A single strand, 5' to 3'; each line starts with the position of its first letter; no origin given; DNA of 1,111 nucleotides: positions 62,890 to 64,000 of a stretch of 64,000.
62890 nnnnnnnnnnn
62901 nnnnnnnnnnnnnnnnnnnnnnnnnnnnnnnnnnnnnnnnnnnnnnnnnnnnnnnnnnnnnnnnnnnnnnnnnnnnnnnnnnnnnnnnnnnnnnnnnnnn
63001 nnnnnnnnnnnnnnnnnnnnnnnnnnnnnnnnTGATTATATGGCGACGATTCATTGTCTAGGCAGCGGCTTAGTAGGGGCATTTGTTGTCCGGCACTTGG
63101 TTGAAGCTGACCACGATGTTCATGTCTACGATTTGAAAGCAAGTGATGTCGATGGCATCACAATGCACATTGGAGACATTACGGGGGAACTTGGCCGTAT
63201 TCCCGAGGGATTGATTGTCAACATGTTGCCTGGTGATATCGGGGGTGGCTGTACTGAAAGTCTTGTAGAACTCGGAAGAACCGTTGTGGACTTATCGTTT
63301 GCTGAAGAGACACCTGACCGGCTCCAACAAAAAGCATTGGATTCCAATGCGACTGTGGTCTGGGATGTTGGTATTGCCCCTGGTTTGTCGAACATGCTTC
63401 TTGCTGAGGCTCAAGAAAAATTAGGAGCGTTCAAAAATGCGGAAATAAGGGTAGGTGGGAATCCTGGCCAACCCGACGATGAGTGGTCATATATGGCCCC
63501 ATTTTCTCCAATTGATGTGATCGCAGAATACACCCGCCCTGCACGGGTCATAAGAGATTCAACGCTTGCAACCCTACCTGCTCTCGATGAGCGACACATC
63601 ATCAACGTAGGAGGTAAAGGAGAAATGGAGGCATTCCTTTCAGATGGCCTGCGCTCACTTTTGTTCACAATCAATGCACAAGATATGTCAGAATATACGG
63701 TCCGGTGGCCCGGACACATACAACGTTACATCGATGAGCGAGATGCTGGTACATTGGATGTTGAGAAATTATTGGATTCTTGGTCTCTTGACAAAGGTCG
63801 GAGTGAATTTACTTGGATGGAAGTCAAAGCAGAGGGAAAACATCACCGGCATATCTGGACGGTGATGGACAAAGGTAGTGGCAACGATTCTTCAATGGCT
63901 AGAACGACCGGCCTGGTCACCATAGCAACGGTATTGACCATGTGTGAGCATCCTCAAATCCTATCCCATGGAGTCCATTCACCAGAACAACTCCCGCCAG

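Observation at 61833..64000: asnB-like amidotransferase / ATP-grasp ligase / saccharopine-dehydrogenase-like cluster: candidate polyamine-amide or opine-like biosynthesis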

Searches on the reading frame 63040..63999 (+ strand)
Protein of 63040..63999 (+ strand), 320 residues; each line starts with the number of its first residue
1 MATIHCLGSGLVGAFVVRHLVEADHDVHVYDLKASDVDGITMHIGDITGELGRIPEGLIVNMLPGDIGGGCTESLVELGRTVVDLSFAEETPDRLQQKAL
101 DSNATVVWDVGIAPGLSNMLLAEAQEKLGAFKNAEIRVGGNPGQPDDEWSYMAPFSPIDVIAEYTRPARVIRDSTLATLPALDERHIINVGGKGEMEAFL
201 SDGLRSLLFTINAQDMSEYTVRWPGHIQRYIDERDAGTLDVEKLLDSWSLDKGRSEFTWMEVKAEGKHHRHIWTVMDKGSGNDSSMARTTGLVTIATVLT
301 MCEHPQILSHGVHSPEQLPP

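Call 5: search_protein_families(library=pfam, proteins=[window:63040-63999:+], max_evalue=0.01)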
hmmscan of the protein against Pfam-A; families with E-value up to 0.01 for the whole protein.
window:63040-63999:+ (320 aa): 1 family
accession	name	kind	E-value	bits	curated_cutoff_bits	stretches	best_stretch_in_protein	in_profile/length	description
PF16653.10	Sacchrp_dh_C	-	4.7e-21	76.5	31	1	111-318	1-247/265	Saccharopine dehydrogenase C-terminal domain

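Call 6: search_protein_families(library=ncbifam, proteins=[window:63040-63999:+], max_evalue=0.01)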
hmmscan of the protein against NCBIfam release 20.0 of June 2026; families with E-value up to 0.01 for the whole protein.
window:63040-63999:+ (320 aa): 0 families
